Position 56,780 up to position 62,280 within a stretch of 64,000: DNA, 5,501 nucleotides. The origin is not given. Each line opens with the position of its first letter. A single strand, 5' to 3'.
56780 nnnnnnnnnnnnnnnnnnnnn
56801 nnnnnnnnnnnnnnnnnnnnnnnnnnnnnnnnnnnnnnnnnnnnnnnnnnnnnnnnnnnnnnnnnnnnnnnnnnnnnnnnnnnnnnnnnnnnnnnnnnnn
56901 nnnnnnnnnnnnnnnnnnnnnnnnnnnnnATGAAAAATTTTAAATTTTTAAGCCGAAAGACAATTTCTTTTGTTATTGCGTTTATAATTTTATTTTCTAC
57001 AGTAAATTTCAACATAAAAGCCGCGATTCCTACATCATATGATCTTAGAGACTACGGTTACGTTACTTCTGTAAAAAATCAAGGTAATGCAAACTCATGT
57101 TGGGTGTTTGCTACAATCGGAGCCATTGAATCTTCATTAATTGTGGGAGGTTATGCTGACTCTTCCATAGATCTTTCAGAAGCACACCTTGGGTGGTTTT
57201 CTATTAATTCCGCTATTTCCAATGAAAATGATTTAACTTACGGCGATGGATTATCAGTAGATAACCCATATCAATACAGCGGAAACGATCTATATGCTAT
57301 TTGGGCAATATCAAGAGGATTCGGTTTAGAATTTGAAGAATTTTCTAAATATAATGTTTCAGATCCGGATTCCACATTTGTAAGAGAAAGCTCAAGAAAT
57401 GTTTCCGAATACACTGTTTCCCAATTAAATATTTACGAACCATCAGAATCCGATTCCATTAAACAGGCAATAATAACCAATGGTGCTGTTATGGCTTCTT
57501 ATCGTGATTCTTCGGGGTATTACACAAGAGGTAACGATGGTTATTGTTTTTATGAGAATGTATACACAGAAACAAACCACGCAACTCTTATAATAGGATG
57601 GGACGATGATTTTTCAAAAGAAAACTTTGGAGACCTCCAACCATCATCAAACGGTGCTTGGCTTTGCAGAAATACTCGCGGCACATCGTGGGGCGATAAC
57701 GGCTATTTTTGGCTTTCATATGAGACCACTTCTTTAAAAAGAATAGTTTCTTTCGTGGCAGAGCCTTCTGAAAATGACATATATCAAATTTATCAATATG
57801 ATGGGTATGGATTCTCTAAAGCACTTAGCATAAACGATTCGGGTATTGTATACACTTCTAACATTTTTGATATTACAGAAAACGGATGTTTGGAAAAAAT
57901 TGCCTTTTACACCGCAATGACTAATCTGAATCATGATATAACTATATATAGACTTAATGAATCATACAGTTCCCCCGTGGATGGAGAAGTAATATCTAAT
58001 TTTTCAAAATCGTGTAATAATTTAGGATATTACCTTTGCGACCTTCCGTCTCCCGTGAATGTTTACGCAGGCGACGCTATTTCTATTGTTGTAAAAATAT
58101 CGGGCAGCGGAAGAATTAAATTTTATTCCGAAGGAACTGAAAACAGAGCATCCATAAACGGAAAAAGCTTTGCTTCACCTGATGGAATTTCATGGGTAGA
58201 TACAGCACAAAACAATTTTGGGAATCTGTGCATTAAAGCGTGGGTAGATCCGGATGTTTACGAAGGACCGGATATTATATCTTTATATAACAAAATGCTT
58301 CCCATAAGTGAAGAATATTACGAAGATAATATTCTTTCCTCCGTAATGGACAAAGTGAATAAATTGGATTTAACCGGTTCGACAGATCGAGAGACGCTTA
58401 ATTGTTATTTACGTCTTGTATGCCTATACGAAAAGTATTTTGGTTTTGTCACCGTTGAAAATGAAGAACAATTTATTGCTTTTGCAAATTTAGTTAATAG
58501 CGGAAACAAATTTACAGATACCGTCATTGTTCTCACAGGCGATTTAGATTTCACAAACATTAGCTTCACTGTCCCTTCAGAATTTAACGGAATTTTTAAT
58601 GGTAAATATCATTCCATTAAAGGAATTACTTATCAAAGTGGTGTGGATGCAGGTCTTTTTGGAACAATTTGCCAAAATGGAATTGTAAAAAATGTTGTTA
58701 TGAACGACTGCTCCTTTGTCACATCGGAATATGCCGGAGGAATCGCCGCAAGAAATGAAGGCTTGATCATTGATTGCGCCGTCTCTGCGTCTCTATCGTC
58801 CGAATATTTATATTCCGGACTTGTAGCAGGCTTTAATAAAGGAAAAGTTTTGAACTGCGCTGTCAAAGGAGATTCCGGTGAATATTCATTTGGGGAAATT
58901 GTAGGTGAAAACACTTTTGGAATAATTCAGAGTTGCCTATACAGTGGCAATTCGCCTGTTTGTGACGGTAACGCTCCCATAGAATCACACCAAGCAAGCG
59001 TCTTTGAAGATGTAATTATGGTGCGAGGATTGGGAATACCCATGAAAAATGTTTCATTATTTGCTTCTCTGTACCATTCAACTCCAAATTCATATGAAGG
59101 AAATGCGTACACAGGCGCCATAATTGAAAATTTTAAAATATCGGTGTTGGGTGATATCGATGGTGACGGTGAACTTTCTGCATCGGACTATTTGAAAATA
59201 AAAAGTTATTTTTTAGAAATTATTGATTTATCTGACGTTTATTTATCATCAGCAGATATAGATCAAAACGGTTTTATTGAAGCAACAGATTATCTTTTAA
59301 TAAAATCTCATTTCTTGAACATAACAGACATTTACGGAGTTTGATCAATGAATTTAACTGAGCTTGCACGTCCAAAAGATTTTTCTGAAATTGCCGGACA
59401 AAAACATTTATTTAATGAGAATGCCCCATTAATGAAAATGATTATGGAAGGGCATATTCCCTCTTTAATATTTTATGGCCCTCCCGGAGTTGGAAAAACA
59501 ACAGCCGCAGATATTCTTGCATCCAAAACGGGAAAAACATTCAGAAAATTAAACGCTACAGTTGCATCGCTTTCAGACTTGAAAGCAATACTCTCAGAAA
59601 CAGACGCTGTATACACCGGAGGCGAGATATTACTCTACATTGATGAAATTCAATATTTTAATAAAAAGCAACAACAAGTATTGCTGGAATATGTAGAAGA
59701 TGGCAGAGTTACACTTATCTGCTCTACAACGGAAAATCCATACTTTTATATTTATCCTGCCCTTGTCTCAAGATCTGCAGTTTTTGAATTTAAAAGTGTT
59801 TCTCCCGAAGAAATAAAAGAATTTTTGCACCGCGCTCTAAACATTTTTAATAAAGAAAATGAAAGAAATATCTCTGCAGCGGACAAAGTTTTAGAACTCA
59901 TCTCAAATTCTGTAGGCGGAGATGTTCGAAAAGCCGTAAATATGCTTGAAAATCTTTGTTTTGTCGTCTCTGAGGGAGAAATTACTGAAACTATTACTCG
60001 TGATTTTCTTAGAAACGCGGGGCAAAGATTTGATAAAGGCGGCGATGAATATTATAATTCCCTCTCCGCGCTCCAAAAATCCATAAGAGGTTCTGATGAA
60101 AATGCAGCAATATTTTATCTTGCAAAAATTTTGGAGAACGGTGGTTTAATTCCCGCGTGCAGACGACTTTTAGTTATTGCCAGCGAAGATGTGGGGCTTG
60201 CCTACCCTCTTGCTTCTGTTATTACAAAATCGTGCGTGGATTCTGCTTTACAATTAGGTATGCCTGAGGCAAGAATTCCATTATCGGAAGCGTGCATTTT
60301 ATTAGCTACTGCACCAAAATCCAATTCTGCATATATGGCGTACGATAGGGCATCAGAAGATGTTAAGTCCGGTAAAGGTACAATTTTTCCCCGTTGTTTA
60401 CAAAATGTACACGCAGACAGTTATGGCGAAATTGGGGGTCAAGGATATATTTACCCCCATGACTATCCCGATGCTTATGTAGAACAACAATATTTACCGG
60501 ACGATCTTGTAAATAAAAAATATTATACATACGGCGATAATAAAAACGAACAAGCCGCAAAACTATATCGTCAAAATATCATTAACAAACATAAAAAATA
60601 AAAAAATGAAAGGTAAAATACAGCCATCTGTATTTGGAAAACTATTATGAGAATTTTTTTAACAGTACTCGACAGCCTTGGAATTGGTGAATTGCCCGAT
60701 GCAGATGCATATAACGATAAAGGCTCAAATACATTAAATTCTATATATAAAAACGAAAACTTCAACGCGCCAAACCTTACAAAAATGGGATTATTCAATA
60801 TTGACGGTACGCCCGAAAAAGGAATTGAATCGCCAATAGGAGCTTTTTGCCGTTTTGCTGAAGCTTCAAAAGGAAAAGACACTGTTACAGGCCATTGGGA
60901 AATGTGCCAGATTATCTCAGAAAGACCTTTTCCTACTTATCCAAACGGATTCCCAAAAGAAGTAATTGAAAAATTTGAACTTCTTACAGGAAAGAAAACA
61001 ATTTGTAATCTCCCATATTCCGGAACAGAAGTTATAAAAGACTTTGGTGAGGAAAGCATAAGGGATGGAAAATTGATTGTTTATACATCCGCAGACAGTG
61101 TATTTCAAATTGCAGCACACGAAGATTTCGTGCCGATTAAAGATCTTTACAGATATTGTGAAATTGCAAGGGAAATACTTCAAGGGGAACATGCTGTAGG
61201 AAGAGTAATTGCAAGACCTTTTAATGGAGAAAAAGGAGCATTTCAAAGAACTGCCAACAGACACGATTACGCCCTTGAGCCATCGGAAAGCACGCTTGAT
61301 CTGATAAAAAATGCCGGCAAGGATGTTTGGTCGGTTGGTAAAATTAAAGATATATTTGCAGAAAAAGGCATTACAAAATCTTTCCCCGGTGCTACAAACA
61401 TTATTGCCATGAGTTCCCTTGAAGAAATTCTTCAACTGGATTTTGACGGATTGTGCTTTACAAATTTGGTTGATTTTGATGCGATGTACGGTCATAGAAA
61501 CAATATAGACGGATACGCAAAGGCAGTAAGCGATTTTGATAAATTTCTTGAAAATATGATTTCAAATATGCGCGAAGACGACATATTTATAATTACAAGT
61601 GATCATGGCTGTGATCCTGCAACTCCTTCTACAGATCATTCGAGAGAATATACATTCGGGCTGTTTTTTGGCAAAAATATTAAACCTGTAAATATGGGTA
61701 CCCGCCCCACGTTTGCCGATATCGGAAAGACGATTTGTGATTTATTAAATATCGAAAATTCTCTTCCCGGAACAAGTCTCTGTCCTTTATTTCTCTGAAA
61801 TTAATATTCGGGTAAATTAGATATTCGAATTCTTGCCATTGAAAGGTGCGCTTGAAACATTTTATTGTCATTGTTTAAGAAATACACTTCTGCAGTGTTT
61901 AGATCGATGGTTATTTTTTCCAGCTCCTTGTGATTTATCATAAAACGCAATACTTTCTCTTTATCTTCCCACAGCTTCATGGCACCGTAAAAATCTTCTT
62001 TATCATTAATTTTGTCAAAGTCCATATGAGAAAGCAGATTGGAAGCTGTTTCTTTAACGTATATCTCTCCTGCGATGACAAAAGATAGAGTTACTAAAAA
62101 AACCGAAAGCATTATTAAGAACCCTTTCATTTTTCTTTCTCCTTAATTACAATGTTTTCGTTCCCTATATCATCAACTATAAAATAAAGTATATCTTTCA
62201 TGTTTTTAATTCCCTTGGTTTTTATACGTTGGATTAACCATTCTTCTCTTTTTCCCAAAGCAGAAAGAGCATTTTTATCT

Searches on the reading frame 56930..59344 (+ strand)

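Call 74: search_protein_families(library=pfam, proteins=[window:56930-59344:+], max_evalue=1e-8)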
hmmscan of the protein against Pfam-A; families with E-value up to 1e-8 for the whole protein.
window:56930-59344:+ (804 aa): 3 families
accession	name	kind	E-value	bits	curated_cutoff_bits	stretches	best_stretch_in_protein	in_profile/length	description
PF18560.7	Lectin_like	-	1.5e-22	80.9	27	1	287-438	1-155/156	Lectin like domain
PF00112.29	Peptidase_C1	-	2e-21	77.5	20.7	1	33-267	1-207/220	Papain family cysteine protease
PF00404.24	Dockerin_1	-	2e-10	41.1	22.9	1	740-795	1-56/57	Dockerin type I domain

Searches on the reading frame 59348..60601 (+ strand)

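Call 74: search_protein_families(library=pfam, proteins=[window:59348-60601:+], max_evalue=1e-8)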
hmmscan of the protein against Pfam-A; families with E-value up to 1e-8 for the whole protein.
window:59348-60601:+ (417 aa): 4 families
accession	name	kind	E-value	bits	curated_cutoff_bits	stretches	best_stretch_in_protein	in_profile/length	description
PF12002.13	MgsA_C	-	8.6e-54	182.3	27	1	248-408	1-163/167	MgsA AAA+ ATPase C terminal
PF16193.11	AAA_assoc_2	-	4e-17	62.7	34.3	1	172-247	2-81/81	AAA C-terminal domain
PF05496.18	RuvB_N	-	6.8e-12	45.9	27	1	8-126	2-118/159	Holliday junction DNA helicase RuvB P-loop domain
PF00004.35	AAA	-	1.5e-10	42.1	21.2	1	40-145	1-125/131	ATPase family associated with various cellular activities (AAA)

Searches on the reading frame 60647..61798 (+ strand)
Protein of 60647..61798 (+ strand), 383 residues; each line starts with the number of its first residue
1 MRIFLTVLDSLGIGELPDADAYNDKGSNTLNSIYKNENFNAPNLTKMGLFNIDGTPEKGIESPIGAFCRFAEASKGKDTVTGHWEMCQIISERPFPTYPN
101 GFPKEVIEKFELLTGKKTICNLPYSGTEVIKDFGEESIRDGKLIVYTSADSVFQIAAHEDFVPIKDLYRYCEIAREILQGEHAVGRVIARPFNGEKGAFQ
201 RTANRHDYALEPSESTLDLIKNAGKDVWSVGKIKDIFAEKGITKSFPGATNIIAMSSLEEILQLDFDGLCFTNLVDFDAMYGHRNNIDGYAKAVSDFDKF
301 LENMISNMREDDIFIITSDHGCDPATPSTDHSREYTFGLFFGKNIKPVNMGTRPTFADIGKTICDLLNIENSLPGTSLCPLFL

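Call 74: search_protein_families(library=pfam, proteins=[window:60647-61798:+], max_evalue=1e-8)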
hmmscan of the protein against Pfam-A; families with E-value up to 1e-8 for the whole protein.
window:60647-61798:+ (383 aa): 1 family
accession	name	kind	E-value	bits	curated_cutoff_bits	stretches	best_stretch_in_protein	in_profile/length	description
PF01676.23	Metalloenzyme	-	7.5e-34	117.8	24.3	1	1-370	1-251/252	Metalloenzyme superfamily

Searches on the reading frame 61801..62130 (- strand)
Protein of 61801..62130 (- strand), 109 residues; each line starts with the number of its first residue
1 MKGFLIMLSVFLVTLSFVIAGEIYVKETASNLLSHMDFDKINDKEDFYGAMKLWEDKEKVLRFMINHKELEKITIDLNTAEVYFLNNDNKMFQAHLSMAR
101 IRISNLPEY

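Call 74: search_protein_families(library=pfam, proteins=[window:61801-62130:-], max_evalue=1e-8)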
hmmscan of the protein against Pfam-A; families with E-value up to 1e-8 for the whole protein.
window:61801-62130:- (109 aa): 1 family
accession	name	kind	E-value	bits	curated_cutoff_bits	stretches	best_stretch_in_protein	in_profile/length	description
PF14276.11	DUF4363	-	3.9e-09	36.9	27.5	0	49-108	39-98/107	Domain of unknown function (DUF4363)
